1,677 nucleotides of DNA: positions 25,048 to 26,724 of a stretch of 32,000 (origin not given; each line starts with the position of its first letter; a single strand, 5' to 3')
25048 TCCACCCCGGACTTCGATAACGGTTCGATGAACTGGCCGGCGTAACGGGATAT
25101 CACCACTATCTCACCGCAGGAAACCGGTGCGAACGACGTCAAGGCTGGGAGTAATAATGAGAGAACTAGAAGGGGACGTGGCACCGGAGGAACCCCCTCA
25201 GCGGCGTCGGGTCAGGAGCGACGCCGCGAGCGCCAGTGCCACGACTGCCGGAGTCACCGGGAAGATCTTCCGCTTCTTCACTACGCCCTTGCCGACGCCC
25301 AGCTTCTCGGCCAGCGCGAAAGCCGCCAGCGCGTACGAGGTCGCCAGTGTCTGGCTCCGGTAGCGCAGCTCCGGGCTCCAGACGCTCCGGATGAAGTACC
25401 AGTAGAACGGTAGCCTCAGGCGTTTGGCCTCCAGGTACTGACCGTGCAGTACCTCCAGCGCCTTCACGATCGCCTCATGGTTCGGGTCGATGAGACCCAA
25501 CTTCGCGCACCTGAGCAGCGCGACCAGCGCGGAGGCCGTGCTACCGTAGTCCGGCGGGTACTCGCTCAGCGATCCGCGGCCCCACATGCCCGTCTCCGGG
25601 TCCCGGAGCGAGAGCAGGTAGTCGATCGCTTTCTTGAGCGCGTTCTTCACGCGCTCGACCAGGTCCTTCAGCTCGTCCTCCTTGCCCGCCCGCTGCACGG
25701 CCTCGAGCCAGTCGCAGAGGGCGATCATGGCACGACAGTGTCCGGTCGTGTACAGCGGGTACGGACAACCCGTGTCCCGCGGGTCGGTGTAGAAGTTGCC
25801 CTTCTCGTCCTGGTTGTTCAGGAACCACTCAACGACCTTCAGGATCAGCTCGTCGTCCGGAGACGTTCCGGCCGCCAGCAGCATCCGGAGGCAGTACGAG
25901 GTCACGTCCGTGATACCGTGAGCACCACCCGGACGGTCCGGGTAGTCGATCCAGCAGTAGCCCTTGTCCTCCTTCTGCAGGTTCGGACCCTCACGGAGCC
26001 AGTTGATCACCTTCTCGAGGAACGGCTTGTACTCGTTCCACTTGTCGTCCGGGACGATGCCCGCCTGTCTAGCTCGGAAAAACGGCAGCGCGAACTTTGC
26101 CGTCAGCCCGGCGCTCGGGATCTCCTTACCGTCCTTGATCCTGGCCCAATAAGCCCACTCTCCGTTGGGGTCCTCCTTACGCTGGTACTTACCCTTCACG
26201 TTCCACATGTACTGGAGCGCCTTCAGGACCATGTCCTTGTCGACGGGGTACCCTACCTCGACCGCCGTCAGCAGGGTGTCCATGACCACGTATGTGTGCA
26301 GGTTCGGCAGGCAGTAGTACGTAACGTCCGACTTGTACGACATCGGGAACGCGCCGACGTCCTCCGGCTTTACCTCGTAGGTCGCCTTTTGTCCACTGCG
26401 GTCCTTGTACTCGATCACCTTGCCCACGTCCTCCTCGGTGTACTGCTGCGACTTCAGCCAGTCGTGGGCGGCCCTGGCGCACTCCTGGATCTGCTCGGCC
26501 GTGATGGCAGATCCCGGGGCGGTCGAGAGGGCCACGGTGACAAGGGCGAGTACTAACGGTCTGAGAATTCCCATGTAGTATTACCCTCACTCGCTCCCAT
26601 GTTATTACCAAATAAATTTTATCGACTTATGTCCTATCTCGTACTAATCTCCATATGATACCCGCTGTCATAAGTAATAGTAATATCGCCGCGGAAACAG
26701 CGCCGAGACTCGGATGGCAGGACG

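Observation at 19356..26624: Exported CobN-family giant protein with an inserted OB-fold-like pair, paired with an exported alpha/alpha-toroid repeat protein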

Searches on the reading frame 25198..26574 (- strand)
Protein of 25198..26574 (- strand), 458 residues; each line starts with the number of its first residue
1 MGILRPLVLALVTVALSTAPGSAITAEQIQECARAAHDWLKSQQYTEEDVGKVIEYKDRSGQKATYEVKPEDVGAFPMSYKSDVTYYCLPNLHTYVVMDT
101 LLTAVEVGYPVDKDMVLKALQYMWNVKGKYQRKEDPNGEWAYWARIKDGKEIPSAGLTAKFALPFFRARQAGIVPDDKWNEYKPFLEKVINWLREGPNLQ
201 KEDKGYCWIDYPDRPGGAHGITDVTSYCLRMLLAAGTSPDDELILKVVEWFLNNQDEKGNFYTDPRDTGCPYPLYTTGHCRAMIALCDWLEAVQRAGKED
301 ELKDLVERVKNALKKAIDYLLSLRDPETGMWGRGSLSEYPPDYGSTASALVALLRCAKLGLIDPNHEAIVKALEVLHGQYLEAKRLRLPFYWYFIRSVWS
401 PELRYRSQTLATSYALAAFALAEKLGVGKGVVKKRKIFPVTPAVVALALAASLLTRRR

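Call 7: search_protein_families(library=pfam, proteins=[window:25198-26574:-], max_evalue=0.01)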
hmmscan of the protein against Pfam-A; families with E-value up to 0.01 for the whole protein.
window:25198-26574:- (458 aa): 2 families
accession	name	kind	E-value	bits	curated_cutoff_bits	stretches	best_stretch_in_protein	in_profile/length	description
PF13243.12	SQHop_cyclase_C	-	3.9e-05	23.3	26.1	0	182-273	205-295/319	Squalene-hopene cyclase C-terminal domain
PF05147.19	LANC_like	-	0.0017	17.4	23.2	0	185-265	126-210/350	Lanthionine synthetase C-like protein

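Call 8: search_protein_families(library=ncbifam, proteins=[window:25198-26574:-], max_evalue=0.01)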
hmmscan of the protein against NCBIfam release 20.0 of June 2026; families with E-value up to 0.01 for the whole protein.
window:25198-26574:- (458 aa): 2 families
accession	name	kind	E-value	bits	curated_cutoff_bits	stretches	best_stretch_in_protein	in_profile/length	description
TIGR01507.1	hopene_cyclase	equivalog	0.0037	15.7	431.1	0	181-273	519-611/640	squalene--hopene cyclase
TIGR01787.1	squalene_cyclas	subfamily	0.0065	15.1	322.7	0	310-366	507-562/622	squalene/oxidosqualene cyclases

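Call 10: search_solved_structures(query=window:25198-26574:-, max_evalue=1, show_alignments=2)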
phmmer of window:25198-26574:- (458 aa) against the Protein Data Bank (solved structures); distinct sequences matched with E-value up to 1: 1.
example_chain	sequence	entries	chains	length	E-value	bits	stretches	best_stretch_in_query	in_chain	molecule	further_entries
5cwb_A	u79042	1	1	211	0.2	13.3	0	288-317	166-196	Designed helical repeat protein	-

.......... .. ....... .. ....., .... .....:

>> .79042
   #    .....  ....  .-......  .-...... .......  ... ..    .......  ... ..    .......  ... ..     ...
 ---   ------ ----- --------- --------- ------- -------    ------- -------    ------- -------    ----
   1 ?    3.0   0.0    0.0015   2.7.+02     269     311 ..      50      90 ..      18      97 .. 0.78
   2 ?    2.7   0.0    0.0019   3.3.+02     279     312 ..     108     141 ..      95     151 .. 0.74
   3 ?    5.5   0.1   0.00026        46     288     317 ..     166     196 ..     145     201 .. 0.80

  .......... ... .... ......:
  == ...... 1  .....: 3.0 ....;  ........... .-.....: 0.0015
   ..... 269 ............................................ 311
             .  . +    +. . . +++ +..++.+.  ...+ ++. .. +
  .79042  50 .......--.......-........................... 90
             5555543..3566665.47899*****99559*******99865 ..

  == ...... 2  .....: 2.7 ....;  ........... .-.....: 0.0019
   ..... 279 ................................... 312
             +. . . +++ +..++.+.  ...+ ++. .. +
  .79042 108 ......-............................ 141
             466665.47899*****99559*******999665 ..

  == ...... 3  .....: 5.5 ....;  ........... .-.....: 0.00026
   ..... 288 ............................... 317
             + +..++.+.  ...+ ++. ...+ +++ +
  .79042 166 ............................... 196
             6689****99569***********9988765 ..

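Call 15: find_homologous_proteins(query=window:25198-26574:-, max_evalue=0.001)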
Query window:25198-26574:- (458 aa): 4 proteins with E <= 0.001 among 8000 candidates.
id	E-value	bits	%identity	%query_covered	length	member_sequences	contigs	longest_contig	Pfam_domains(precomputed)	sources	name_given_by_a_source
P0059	5.8e-293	989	93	100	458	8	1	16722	-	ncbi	ncbi:prenyltransferase/squalene oxidase repeat-containing protein [Methanopyrus kandleri]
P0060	3.0e-279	944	88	97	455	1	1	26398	-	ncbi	ncbi:prenyltransferase/squalene oxidase repeat-containing protein [Methanopyrus sp.]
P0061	2.9e-243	826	81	91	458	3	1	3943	-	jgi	-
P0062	6.9e-156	537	78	65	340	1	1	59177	-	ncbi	ncbi:hypothetical protein [Methanopyrus sp.]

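Call 38: search_protein_families(library=pfam, proteins=[window:25198-26574:-], max_evalue=10)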
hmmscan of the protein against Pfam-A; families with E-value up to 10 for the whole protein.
window:25198-26574:- (458 aa): 4 families
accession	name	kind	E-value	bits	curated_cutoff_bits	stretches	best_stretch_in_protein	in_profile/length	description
PF13243.12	SQHop_cyclase_C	-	3.9e-05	23.3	26.1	1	182-273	205-295/319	Squalene-hopene cyclase C-terminal domain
PF05147.19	LANC_like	-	0.0017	17.4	23.2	1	185-265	126-210/350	Lanthionine synthetase C-like protein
PF07678.20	TED_complement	-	0.17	11.4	22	1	223-263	93-298/312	A-macroglobulin TED domain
PF07023.17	DUF1315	-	0.22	12.1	25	1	21-69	27-74/82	Protein of unknown function (DUF1315)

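Call 43: search_solved_structures(query=A2, max_evalue=10, show_alignments=2)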
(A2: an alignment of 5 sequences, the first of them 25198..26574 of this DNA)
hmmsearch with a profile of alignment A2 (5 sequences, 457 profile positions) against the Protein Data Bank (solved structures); distinct sequences matched with E-value up to 10: 2.
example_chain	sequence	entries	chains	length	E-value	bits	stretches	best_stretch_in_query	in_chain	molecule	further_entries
3jcs_l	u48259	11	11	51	0.89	11.3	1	125-152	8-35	ribosomal protein L39e | eL39 | Putative 60S ribosomal protein L39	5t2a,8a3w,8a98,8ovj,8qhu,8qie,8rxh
6az3_l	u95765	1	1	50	1.1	11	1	125-152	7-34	60S ribosomal protein L39, putative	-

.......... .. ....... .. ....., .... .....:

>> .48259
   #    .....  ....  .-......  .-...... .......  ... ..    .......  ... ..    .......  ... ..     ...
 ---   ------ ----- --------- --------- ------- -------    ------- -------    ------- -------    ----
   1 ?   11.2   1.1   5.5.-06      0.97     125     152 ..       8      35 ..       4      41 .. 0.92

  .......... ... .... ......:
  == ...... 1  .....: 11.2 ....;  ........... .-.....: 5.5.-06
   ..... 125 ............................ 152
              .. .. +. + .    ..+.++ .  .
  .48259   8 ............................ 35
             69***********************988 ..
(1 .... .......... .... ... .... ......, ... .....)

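Call 56: predict_structure(alignment_id=A4)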
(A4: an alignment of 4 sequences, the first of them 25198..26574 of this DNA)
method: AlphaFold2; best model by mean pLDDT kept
length: 458 residues; sequences in the alignment: 4
mean_pLDDT: 78.6   pTM: 0.82
mean pLDDT of the five models: 78.6, 75.3, 73.8, 67.2, 66.9
residues with pLDDT >= 90: 188; 70-90: 148; 50-70: 43; < 50: 79
segments of 3 or more residues with pLDDT < 50: 1-22, 86-88, 265-273, 392-405, 431-452, 454-458
pLDDT, mean of each block of 10 residues (from residue 1): 42 36 81 91 90 74 81 80 52 77 94 93 83 80 78 86 95 96 93 89 86 58 91 98 97 90 54 65 97 97 98 96 85 71 84 97 94 88 72 42 57 91 86 35 42 46
secondary structure, 60 per line:
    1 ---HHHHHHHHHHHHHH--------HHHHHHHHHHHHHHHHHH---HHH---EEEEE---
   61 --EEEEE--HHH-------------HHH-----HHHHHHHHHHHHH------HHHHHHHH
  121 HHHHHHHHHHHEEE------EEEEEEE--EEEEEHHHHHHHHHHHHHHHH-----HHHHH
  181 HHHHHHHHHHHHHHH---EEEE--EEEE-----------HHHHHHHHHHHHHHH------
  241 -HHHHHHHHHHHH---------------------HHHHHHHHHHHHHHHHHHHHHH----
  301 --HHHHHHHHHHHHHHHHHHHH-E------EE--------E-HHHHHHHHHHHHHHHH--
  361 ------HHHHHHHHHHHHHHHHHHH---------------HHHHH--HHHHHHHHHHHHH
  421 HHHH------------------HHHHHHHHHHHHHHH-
elements in order: H4-17 H26-43 E53-57 E63-67 H94-106 H113-131 E132-134 E141-147 E150-154 H155-170 H176-195 E199-202 E205-208 H220-234 H242-253 H275-296 H303-322 H343-358 H367-385 H401-405 H408-424 H443-457

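Call 58: fold_search(model_id=the predicted structure, library=pdb)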
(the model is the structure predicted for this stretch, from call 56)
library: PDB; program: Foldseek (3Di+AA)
matches with E <= 10: 659; with E <= 0.001: 41
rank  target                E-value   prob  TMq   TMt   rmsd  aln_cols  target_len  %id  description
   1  3k11                  3.2e-07  1.00  0.52  0.54   8.0       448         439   12  Crystal structure of Putative glycosyl hydrolase (NP_813087.1) from BACTEROIDES THETAIOTAOMICRON VPI-5482 at 1.80 A reso (released 2009-11-03)
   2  4xuv_A                4.3e-06  1.00  0.48  0.63   5.5       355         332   15  Crystal structure of a glycoside hydrolase family 105 (GH105) enzyme from Thielavia terrestris (released 2015-02-11)
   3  4q88_A                5.2e-06  1.00  0.52  0.65   5.7       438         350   15  Glycosyl hydrolase family 88 from Bacteroides vulgatus (released 2014-05-21)
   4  4xuv_B                6.2e-06  1.00  0.51  0.67   6.3       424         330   14  Crystal structure of a glycoside hydrolase family 105 (GH105) enzyme from Thielavia terrestris (released 2015-02-11)
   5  8paj_B                8.9e-06  1.00  0.47  0.61   8.5       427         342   14  Crystal Structure of a Squalene-Hopene cyclase from Archangium gephyra (released 2024-06-26)
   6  4q88_B                1.1e-05  1.00  0.52  0.66   5.7       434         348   15  Glycosyl hydrolase family 88 from Bacteroides vulgatus (released 2014-05-21)
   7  8paj_A                1.2e-05  1.00  0.47  0.60   8.7       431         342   14  Crystal Structure of a Squalene-Hopene cyclase from Archangium gephyra (released 2024-06-26)
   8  3qwt_A                1.8e-05  1.00  0.51  0.60   7.1       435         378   14  The crystal structure of a possible member of GH105 family from Salmonella enterica subsp. enterica serovar Paratyphi  (released 2011-06-15)
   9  4ce7_B                1.8e-05  1.00  0.48  0.61   6.5       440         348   13  Crystal structure of a novel unsaturated beta-glucuronyl hydrolase enzyme, belonging to family GH105, involved in ulva (released 2014-01-22)
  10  2gh4_A                2.1e-05  1.00  0.48  0.58   7.4       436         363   14  YteR/D143N/dGalA-Rha (released 2006-08-29)
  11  4ce7_C                3.6e-05  1.00  0.50  0.64   6.7       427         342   14  Crystal structure of a novel unsaturated beta-glucuronyl hydrolase enzyme, belonging to family GH105, involved in ulva (released 2014-01-22)
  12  1nc5                  4.6e-05  1.00  0.50  0.61   7.3       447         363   14  Structure of Protein of Unknown Function of YteR from Bacillus Subtilis (released 2003-07-15)
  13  4ce7_A                7.2e-05  1.00  0.48  0.61   6.7       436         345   14  Crystal structure of a novel unsaturated beta-glucuronyl hydrolase enzyme, belonging to family GH105, involved in ulva (released 2014-01-22)
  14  7xr7                  7.9e-05  1.00  0.46  0.43   5.3       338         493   17  Drimenyl diphosphate synthase D303E from Streptomyces showdoensis in complex with farnesyl diphosphate (FPP) and Mg2+ (released 2023-03-15)
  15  4wu0_A                8.3e-05  1.00  0.44  0.54   7.5       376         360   14  Structural Analysis of C. acetobutylicum ATCC 824 Glycoside Hydrolase From Family 105 (released 2015-07-08)
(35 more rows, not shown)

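Call 59: search_protein_representatives(alignment_id=A4)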
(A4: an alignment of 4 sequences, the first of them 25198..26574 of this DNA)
Query: 4 sequences, 457 profile positions. Proteins with E-value up to 0.001 (for the whole library): 16; up to 1e-10: 8; up to 1e-30: 2. The best 16 are listed.
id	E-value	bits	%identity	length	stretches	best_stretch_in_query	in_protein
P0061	1.1e-294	993.5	-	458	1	1-457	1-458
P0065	1.7e-50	188.4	-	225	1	219-456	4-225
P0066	1.2e-21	93.3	-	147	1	3-127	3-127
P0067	2.1e-18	82.6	-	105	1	50-148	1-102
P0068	1.5e-17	79.8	-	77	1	389-457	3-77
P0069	4.6e-14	68.3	-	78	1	237-299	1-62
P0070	4.0e-12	61.9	-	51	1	1-49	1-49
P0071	7.3e-11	57.8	-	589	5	4-68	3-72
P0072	3.1e-10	55.7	-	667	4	290-394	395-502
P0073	3.1e-09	52.4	-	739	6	203-261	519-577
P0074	1.6e-07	46.8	-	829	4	225-260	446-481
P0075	2.3e-05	39.6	-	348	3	305-354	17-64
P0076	9.3e-05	37.6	-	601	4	173-262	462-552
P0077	3.1e-04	35.9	-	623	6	224-260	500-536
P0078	6.7e-04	34.8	-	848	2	100-281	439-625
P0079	6.8e-04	34.8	-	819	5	216-262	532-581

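Call 60: search_protein_families(library=pfam, proteins=[P0071, P0072, P0073, P0074, P0075, P0076, P0077, P0078, P0079], max_evalue=0.001)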
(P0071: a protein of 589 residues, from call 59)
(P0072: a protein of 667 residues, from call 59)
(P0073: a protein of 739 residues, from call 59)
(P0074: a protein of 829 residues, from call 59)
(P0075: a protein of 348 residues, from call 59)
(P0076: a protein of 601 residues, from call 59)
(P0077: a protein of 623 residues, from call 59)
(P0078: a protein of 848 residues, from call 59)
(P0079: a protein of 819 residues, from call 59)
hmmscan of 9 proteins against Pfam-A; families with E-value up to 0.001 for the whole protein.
P0071 (589 aa): 0 families

P0072 (667 aa): 2 families
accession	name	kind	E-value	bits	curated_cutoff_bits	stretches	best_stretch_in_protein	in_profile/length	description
PF16640.11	Big_3_5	-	8.3e-09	36.3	35.5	1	562-636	5-80/88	Bacterial Ig-like domain (group 3)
PF00630.25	Filamin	-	2.4e-05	25.5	26.9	1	564-628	16-84/93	Filamin/ABP280 repeat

P0073 (739 aa): 5 families
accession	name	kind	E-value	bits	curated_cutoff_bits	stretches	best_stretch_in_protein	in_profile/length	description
PF13243.12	SQHop_cyclase_C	-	5.5e-52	177.2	26.1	3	483-676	66-288/319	Squalene-hopene cyclase C-terminal domain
PF13249.12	SQHop_cyclase_N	-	1.3e-34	120.2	26.2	1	187-333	2-145/291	Squalene-hopene cyclase N-terminal domain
PF07678.20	TED_complement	-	2.2e-14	53.7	22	0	502-578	60-134/312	A-macroglobulin TED domain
PF00432.27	Prenyltrans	-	2.6e-14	53.8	26.5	2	495-668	41-211/304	Prenyltransferase alpha-alpha toroid domain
PF09492.16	Pec_lyase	-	1.1e-10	41.7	22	0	560-583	64-87/292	Pectic acid lyase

P0074 (829 aa): 4 families
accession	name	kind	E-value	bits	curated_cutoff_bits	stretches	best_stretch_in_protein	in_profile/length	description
PF13243.12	SQHop_cyclase_C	-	2.5e-61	207.9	26.1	4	389-539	133-288/319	Squalene-hopene cyclase C-terminal domain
PF13249.12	SQHop_cyclase_N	-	2.5e-29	102.8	26.2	3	46-183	2-138/291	Squalene-hopene cyclase N-terminal domain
PF00432.27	Prenyltrans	-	7.6e-21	75.2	26.5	1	299-432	35-165/304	Prenyltransferase alpha-alpha toroid domain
PF07678.20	TED_complement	-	3.8e-14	52.9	22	0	458-598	109-245/312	A-macroglobulin TED domain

P0075 (348 aa): 2 families
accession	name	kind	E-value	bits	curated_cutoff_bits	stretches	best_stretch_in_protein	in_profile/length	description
PF13243.12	SQHop_cyclase_C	-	2.5e-09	37.1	26.1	1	177-300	160-287/319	Squalene-hopene cyclase C-terminal domain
PF07678.20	TED_complement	-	0.00049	19.7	22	0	208-252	95-137/312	A-macroglobulin TED domain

P0076 (601 aa): 5 families
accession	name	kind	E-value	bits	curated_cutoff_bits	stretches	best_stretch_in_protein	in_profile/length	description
PF13243.12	SQHop_cyclase_C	-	5.9e-73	246.1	26.1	3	346-589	70-318/319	Squalene-hopene cyclase C-terminal domain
PF13249.12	SQHop_cyclase_N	-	8.9e-48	163.4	26.2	2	41-192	2-144/291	Squalene-hopene cyclase N-terminal domain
PF07678.20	TED_complement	-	1.5e-17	64.1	22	0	367-441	62-133/312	A-macroglobulin TED domain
PF00432.27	Prenyltrans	-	7.2e-16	58.9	26.5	2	231-386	55-215/304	Prenyltransferase alpha-alpha toroid domain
PF09492.16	Pec_lyase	-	1.4e-12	48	22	0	360-390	55-84/292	Pectic acid lyase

P0077 (623 aa): 5 families
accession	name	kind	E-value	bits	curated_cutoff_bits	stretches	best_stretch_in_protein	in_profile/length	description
PF13243.12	SQHop_cyclase_C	-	4.2e-55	187.5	26.1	3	393-616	66-319/319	Squalene-hopene cyclase C-terminal domain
PF13249.12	SQHop_cyclase_N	-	1.5e-29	103.6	26.2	2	101-241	6-142/291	Squalene-hopene cyclase N-terminal domain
PF00432.27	Prenyltrans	-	2.1e-20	73.8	26.5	1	405-580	41-211/304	Prenyltransferase alpha-alpha toroid domain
PF07678.20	TED_complement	-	7.9e-14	51.9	22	0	460-492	104-136/312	A-macroglobulin TED domain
PF09492.16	Pec_lyase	-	1.4e-05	24.9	22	0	414-438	61-85/292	Pectic acid lyase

P0078 (848 aa): 4 families
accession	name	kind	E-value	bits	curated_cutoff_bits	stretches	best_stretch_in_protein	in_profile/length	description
PF13243.12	SQHop_cyclase_C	-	1.7e-16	60.6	26.1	2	433-658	4-228/319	Squalene-hopene cyclase C-terminal domain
PF13249.12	SQHop_cyclase_N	-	4.9e-07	29.7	26.2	0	361-434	52-119/291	Squalene-hopene cyclase N-terminal domain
PF00432.27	Prenyltrans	-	3.8e-06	27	26.5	0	360-470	105-213/304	Prenyltransferase alpha-alpha toroid domain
PF07678.20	TED_complement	-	6.3e-05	22.7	22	0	452-542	113-199/312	A-macroglobulin TED domain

P0079 (819 aa): 5 families
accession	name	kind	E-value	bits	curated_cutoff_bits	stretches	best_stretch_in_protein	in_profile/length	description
PF13243.12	SQHop_cyclase_C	-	1.1e-55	189.3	26.1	3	339-583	3-287/319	Squalene-hopene cyclase C-terminal domain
PF13249.12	SQHop_cyclase_N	-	4.8e-32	111.7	26.2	3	644-783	1-140/291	Squalene-hopene cyclase N-terminal domain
PF00432.27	Prenyltrans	-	7.4e-18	65.4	26.5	2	406-575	46-210/304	Prenyltransferase alpha-alpha toroid domain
PF07678.20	TED_complement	-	1.8e-09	37.6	22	0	672-708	263-296/312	A-macroglobulin TED domain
PF22562.2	UBA_7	-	0.00035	20.9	27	0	687-705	26-44/48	UBA-like domain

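Call 63: list_cluster_members(proteins=[P0071, P0072, P0065, P0009, window:25198-26574:-])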
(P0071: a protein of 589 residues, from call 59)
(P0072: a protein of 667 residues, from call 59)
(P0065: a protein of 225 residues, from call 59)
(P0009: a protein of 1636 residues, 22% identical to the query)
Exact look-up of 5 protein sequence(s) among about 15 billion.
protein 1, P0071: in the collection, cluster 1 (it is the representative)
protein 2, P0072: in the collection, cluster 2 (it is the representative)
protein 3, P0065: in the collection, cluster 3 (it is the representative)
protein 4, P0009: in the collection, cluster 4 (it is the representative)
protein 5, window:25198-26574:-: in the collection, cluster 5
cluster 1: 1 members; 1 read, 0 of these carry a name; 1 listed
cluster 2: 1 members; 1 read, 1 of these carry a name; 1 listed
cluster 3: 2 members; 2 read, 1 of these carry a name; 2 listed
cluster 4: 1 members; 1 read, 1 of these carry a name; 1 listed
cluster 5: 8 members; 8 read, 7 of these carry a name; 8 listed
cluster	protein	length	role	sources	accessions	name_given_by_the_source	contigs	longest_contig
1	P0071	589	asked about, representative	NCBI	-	-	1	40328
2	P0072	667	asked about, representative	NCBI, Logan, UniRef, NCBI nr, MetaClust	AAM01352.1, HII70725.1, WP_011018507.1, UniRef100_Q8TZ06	Ig-like domain-containing protein [Methanopyrus kandleri] | Terpene cyclase/mutase family protein n=2 Tax=Methanopyrus kandleri TaxID=2320 ... | status=active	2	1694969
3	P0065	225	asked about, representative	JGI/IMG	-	-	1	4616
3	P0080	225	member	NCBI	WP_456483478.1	hypothetical protein [Methanopyrus kandleri]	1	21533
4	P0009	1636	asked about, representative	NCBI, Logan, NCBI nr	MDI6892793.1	MAG: cobaltochelatase subunit CobN [Actinomycetota bacterium] | cobaltochelatase subunit CobN [Actinomycetota bacterium]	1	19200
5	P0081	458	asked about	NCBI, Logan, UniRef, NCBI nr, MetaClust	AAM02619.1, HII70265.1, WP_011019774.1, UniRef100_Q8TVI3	prenyltransferase/squalene oxidase repeat-containing protein [Methanopyrus kandleri] | Terpene cyclase/mutase family protein n=2 Tax=Methanopyrus kandleri TaxID=2320 ... | status=active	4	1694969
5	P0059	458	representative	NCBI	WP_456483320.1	prenyltransferase/squalene oxidase repeat-containing protein [Methanopyrus kandleri]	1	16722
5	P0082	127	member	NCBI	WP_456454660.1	hypothetical protein [Methanopyrus sp.]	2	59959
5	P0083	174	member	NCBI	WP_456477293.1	hypothetical protein [Methanopyrus sp.]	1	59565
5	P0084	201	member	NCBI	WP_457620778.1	hypothetical protein, partial [Methanopyrus sp.]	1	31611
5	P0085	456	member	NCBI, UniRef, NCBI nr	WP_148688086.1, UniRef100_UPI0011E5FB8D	prenyltransferase/squalene oxidase repeat-containing protein [Methanopyrus sp. SNP6] | prenyltransferase/squalene oxidase repeat-containing protein n=1 Tax=Methanopyrus sp. ...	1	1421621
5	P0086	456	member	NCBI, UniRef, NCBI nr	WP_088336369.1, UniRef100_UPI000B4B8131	prenyltransferase/squalene oxidase repeat-containing protein [Methanopyrus sp. KOL6] | prenyltransferase/squalene oxidase repeat-containing protein n=1 Tax=Methanopyrus sp. ...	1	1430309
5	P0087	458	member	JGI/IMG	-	-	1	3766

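Call 65: find_encoding_contigs(protein=P0072, flank=10000, max_places=3)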
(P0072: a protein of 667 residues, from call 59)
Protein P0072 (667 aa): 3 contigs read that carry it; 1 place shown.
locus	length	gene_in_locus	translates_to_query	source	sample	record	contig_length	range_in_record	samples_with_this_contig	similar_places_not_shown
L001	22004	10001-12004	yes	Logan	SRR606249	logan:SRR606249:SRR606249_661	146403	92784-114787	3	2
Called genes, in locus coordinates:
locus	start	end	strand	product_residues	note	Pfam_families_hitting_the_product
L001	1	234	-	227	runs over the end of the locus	-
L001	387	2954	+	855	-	PF08351:TmcA_N, PF05127:NAT10_TcmA_helicase, PF13718:GNAT_acetyltr_2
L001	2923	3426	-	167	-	-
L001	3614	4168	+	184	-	PF01171:ATP_bind_3 (weak)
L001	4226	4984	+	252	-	PF01925:TauE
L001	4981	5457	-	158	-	PF00582:Usp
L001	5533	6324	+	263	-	PF01925:TauE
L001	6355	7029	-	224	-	PF02593:DUF166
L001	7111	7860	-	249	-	PF01963:TraB_PrgY_gumN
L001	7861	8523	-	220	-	PF04029:2-ph_phosp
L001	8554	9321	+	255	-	PF02598:Methyltrn_RNA_3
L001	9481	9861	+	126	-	PF07848:PaaX (weak)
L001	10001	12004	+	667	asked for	PF00630:Filamin (faint), PF16640:Big_3_5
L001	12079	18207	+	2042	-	PF02514:CobN-Mg_chel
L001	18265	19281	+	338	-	PF08068:DKCLD, PF01509:TruB_N, PF21238:Pus10_C, PF16198:TruB_C_2, PF01472:PUA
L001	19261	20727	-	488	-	PF00111:Fer2 (weak), PF13085:Fer2_3, PF13183:Fer4_8, PF13534:Fer4_17, PF02754:CCG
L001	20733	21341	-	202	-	PF04017:DUF366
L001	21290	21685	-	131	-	PF01035:DNA_binding_1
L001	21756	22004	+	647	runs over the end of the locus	PF02934:GatB_N, PF02938:GAD, PF02637:GatB_Yqey, PF09424:YqeY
